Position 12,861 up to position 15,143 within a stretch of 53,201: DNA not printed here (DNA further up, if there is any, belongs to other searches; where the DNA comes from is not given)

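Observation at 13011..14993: Single-polypeptide fusion of lycopene cyclase (CrtY) and beta-carotene 15,15'-dioxygenase (Brp/Blh): a retinal-synthesis fusion enzyme with no opsin nearby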

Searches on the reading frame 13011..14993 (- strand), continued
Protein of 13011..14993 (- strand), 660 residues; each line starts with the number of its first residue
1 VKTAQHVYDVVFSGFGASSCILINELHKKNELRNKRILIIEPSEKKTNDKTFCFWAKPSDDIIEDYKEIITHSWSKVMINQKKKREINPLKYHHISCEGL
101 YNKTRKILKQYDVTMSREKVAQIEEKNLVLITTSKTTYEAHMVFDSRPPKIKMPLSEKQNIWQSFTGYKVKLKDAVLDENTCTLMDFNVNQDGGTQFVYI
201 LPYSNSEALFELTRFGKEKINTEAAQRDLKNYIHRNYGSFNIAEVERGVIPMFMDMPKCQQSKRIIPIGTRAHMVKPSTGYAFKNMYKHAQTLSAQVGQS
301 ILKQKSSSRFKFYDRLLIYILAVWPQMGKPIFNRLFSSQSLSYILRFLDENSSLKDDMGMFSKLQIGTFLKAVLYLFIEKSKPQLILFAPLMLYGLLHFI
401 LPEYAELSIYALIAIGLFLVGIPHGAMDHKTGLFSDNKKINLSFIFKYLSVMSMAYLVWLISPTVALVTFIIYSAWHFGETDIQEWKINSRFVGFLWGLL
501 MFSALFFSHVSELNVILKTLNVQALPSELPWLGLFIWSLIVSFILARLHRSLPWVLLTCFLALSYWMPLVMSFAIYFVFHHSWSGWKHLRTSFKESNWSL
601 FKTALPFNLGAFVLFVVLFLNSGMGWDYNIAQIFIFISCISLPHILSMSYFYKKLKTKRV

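Call 47: list_cluster_members(proteins=[P0220, P0228, P0232, P0234, P0237, P0240, P0244, P0250, P0263, P0247])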
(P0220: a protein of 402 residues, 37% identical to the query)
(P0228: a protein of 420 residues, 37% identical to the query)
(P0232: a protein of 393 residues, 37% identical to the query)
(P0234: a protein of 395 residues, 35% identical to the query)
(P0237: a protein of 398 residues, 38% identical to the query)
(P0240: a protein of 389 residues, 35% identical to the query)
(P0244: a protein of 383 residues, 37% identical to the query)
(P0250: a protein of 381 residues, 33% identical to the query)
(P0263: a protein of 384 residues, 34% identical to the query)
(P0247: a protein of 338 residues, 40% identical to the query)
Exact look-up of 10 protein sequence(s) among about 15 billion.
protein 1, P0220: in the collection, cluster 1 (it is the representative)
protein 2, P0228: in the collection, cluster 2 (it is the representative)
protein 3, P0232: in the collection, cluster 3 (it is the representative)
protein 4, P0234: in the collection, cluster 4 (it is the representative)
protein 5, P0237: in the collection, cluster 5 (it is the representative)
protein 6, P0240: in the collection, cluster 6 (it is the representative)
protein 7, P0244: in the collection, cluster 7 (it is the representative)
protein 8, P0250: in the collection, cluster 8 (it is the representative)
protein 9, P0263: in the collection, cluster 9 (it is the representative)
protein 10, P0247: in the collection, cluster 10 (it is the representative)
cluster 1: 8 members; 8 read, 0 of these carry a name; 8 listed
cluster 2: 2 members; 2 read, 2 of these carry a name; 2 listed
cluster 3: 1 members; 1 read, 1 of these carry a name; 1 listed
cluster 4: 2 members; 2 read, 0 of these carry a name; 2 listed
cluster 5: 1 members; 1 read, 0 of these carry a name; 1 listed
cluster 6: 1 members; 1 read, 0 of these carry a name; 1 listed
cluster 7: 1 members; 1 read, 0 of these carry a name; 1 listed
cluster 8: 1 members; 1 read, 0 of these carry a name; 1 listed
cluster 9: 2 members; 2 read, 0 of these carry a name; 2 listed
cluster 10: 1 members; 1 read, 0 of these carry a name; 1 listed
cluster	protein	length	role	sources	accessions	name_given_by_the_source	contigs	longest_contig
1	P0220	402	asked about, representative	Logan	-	-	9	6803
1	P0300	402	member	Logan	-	-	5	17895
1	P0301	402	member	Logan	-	-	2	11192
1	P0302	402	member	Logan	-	-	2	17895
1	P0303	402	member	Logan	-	-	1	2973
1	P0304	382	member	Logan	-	-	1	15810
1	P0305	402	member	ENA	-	-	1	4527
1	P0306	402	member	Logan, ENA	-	-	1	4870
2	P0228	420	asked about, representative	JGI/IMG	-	lycopene beta-cyclase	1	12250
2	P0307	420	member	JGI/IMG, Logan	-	lycopene beta-cyclase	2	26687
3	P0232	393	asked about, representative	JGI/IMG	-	lycopene beta-cyclase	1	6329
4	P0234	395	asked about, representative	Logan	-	-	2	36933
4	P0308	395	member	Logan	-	-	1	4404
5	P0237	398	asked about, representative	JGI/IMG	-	-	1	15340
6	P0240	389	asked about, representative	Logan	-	-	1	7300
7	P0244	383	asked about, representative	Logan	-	-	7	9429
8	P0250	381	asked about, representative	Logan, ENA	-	-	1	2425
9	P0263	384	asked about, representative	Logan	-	-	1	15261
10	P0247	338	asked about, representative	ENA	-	-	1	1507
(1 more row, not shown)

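Call 48: find_encoding_contigs(protein=P0234, flank=5000, max_places=1)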
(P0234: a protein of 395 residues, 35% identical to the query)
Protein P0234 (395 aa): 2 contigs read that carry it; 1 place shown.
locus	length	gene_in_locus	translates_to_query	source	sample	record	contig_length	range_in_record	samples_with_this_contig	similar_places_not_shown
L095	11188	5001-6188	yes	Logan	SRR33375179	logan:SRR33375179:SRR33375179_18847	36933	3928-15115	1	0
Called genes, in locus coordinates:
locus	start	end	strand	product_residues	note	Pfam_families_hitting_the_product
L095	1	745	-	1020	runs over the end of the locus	PF00932:LTD (weak), PF18962:Por_Secre_tail (weak)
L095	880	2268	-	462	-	PF00890:FAD_binding_2 (faint), PF01134:GIDA (weak), PF07992:Pyr_redox_2, PF12831:FAD_oxidored, PF13738:Pyr_redox_3, PF13434:Lys_Orn_oxgnase (weak), PF00070:Pyr_redox, PF02852:Pyr_redox_dim, +4 more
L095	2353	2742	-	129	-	PF01042:Ribonuc_L-PSP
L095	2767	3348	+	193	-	PF00117:GATase, PF07722:Peptidase_C26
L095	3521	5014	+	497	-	PF04244:DPRP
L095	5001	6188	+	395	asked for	PF05834:Lycopene_cycl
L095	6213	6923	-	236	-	PF20772:TACO1_YebC_N, PF01709:Transcrip_reg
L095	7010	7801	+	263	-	PF00561:Abhydrolase_1, PF12146:Hydrolase_4, PF12697:Abhydrolase_6, PF03096:Ndr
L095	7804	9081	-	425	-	PF00909:Ammonium_transp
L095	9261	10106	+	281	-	PF02678:Pirin, PF05726:Pirin_C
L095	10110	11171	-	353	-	PF07745:Glyco_hydro_53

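Call 49: find_encoding_contigs(protein=P0263, flank=5000, max_places=1)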
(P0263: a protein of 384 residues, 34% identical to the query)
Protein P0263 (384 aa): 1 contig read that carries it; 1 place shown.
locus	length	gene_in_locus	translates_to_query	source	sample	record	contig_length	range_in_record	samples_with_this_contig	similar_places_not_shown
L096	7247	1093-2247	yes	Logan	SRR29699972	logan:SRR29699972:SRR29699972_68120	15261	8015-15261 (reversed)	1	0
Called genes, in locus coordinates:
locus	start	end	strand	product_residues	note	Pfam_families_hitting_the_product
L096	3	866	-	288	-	?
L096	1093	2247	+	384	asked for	PF05834:Lycopene_cycl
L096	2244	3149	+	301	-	PF15461:BCD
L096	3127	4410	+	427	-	-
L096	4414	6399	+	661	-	PF13505:OMP_b-brl (weak), PF00691:OmpA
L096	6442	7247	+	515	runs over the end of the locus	PF13360:PQQ_2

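Call 52: predict_structure(alignment_id=A1)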
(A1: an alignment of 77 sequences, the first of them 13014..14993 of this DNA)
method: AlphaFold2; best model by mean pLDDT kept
length: 660 residues; sequences in the alignment: 77
mean_pLDDT: 91.7   pTM: 0.82
mean pLDDT of the five models: 91.7, 91.5, 91.4, 90.4, 89.8
residues with pLDDT >= 90: 518; 70-90: 122; 50-70: 15; < 50: 5
segments of 3 or more residues with pLDDT < 50: 1-3
pLDDT, mean of each block of 10 residues (from residue 1): 70 95 96 96 78 93 96 94 89 93 96 95 93 95 91 79 95 93 94 94 96 95 95 96 91 82 90 86 92 80 75 94 95 93 90 94 93 91 90 96 95 91 85 89 94 97 97 97 92 97 97 94 95 98 96 95 96 95 93 92 90 90 88 93 95 73
secondary structure, 60 per line:
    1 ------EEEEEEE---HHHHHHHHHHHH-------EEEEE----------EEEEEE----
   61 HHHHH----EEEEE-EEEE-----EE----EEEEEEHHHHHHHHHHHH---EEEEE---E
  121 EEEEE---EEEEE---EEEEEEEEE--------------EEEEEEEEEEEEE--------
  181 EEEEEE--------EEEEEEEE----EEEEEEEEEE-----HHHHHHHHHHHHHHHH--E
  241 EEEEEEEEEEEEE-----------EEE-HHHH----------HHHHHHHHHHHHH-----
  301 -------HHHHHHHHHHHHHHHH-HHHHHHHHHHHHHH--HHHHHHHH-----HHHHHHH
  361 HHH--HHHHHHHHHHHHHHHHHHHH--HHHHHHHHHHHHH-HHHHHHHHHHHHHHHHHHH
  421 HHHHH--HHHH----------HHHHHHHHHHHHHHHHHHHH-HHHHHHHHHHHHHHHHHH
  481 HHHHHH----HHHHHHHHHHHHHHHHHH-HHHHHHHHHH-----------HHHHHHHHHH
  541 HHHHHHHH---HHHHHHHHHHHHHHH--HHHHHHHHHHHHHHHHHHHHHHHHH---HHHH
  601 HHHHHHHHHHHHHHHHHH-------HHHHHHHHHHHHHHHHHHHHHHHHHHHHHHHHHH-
elements in order: E7-13 H17-28 E36-40 E51-56 H61-65 E70-74 E76-79 E91-96 H97-108 E112-116 E120-125 E129-133 E137-145 E160-172 E181-186 E195-202 E207-216 H222-237 E240-253 E265-267 H269-272 H283-295 H308-323 H325-338 H341-348 H354-363 H366-385 H388-400 H402-425 H428-431 H442-461 H463-486 H491-508 H510-519 H531-548 H552-566 H569-593 H597-618 H626-659

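Call 57: fold_search(model_id=the predicted structure, library=pdb)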
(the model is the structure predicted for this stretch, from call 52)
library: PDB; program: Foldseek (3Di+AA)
matches with E <= 10: 1163; with E <= 0.001: 548
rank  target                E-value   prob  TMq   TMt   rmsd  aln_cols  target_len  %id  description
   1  3oz2                  5.2e-13  1.00  0.37  0.57   7.3       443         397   12  Crystal structure of a geranylgeranyl bacteriochlorophyll reductase-like (Ta0516) from Thermoplasma acidophilum at 1.60  (released 2010-10-27)
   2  4n9x                  2.9e-11  1.00  0.34  0.55   9.8       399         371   14  Crystal Structure of the OCTAPRENYL-METHYL-METHOXY-BENZQ MOLECULE from Erwina carotovora subsp. atroseptica strain SCRI  (released 2013-11-20)
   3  4opl                  3.5e-11  1.00  0.35  0.48   9.8       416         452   12  Constructing tailored isoprenoid products by structure-guided modification of geranylgeranyl reductase. (released 2014-07-09)
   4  3atq                  4.0e-11  1.00  0.35  0.49   9.8       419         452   11  Geranylgeranyl Reductase (GGR) from Sulfolobus acidocaldarius (released 2011-05-04)
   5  4opt                  4.6e-11  1.00  0.35  0.48   9.8       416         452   12  Constructing tailored isoprenoid products by structure-guided modification of geranylgeranyl reductase (released 2014-07-09)
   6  5tue_A                5.3e-11  1.00  0.32  0.49   9.2       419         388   12  Crystal structure of tetracycline destructase Tet(50) (released 2017-05-10)
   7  4opg                  7.6e-11  1.00  0.35  0.49   9.7       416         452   12  Constructing tailored isoprenoid products by structure-guided modification of geranylgeranyl reductase. (released 2014-07-09)
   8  5tuk_B                1.1e-10  1.00  0.32  0.51   9.4       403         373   11  Crystal structure of tetracycline destructase Tet(51) (released 2017-05-10)
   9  5tui_B                1.2e-10  1.00  0.31  0.49  11.7       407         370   12  Crystal structure of tetracycline destructase Tet(50) in complex with chlortetracycline (released 2017-05-10)
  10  5tue_B                1.3e-10  1.00  0.32  0.52  10.6       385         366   12  Crystal structure of tetracycline destructase Tet(50) (released 2017-05-10)
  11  8twf_C                1.5e-10  1.00  0.31  0.47  12.1       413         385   10  Crystal structure of tetracycline destructase Tet(56-3) (released 2024-07-03)
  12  4opu                  1.9e-10  1.00  0.35  0.49   9.5       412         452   12  Constructing tailored isoprenoid products by structure-guided modification of geranylgeranyl reductase (released 2014-07-09)
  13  7koe_C                2.0e-10  1.00  0.34  0.48  11.1       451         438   12  Electron bifurcating flavoprotein Fix/EtfABCX (released 2021-01-20)
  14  5tum_B                2.3e-10  1.00  0.30  0.49   8.7       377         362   12  Crystal structure of tetracycline destructase Tet(56) (released 2017-05-10)
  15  8twf_A                2.6e-10  1.00  0.31  0.48  12.1       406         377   10  Crystal structure of tetracycline destructase Tet(56-3) (released 2024-07-03)
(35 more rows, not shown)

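Call 73: search_protein_families(library=ncbifam, proteins=[P0227, P0230, P0263, P0234, P0250, L088:9191-10063:+, L092:1480-2370:+], max_evalue=0.001)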
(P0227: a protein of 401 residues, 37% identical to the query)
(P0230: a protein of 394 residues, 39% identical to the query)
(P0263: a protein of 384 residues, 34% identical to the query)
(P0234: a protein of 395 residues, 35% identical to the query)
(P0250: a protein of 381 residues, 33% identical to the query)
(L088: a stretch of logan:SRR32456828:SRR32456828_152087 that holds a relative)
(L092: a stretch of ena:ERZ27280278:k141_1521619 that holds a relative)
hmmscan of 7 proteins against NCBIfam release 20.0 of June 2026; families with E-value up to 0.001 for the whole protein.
P0227 (401 aa): 3 families
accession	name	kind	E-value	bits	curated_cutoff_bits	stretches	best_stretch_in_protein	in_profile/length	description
TIGR01790.1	carotene-cycl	subfamily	5.9e-22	78.3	209.5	1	13-310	2-300/387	lycopene cyclase family protein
TIGR01789.1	lycopene_cycl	equivalog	2.9e-18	66.1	215.2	1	13-303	2-283/370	lycopene beta-cyclase CrtY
NF045687.1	LycopCycCtrL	equivalog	4.2e-06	26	500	1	12-313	3-305/410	lycopene beta cyclase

P0230 (394 aa): 3 families
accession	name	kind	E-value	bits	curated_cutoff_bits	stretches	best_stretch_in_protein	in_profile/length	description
TIGR01790.1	carotene-cycl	subfamily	4.6e-23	82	209.5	1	18-383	1-379/387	lycopene cyclase family protein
TIGR01789.1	lycopene_cycl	equivalog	1.5e-14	53.9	215.2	1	18-383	1-365/370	lycopene beta-cyclase CrtY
NF045687.1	LycopCycCtrL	equivalog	2.3e-06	26.9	500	1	18-308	3-299/410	lycopene beta cyclase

P0263 (384 aa): 4 families
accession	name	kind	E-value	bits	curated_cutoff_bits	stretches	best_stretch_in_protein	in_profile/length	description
TIGR01790.1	carotene-cycl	subfamily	5.1e-27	95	209.5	1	11-365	3-373/387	lycopene cyclase family protein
TIGR01789.1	lycopene_cycl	equivalog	4.2e-14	52.4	215.2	1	11-365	3-359/370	lycopene beta-cyclase CrtY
NF045687.1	LycopCycCtrL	equivalog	3.3e-08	32.9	500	1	193-299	196-298/410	lycopene beta cyclase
TIGR02032.1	GG-red-SF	subfamily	3e-05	23.9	158.8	0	217-281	218-280/297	geranylgeranyl reductase family protein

P0234 (395 aa): 3 families
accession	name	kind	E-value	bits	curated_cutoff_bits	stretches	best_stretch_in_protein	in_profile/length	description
TIGR01790.1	carotene-cycl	subfamily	1.9e-29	103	209.5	1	5-305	1-303/387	lycopene cyclase family protein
TIGR01789.1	lycopene_cycl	equivalog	7.4e-23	81.3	215.2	1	5-313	1-297/370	lycopene beta-cyclase CrtY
NF045687.1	LycopCycCtrL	equivalog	1.4e-08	34.2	500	1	4-300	2-300/410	lycopene beta cyclase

P0250 (381 aa): 4 families
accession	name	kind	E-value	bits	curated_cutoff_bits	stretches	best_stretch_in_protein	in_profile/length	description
TIGR01790.1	carotene-cycl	subfamily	9.9e-31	107.2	209.5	1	3-293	1-295/387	lycopene cyclase family protein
TIGR01789.1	lycopene_cycl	equivalog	4.9e-15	55.5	215.2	1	3-291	1-283/370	lycopene beta-cyclase CrtY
NF045687.1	LycopCycCtrL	equivalog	1.6e-09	37.2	500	1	1-281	1-285/410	lycopene beta cyclase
TIGR02032.1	GG-red-SF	subfamily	1.4e-05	25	158.8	0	171-276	180-280/297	geranylgeranyl reductase family protein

L088:9191-10063:+ (290 aa): 1 family
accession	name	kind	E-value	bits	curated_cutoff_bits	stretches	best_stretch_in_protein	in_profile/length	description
TIGR03753.1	blh_monoox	subfamily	3.3e-35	122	95.25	1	36-280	2-259/260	beta-carotene 15,15'-dioxygenase, Brp/Blh family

L092:1480-2370:+ (296 aa): 1 family
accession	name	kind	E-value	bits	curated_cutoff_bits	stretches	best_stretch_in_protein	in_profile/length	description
TIGR03753.1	blh_monoox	subfamily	2.1e-42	145.5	95.25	1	34-282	2-259/260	beta-carotene 15,15'-dioxygenase, Brp/Blh family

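Call 75: find_related_loci(query=A1, collection=viral_contigs, flank=8000)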
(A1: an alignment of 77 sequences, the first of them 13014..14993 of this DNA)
Query A1 (660 aa) in viral_contigs; peptide patterns used: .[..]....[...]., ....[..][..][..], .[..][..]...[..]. (x = any residue, [..] = any of these).
140 stretches matched a pattern, but none encodes a relative of the query by tblastn (E <= 1e-3).
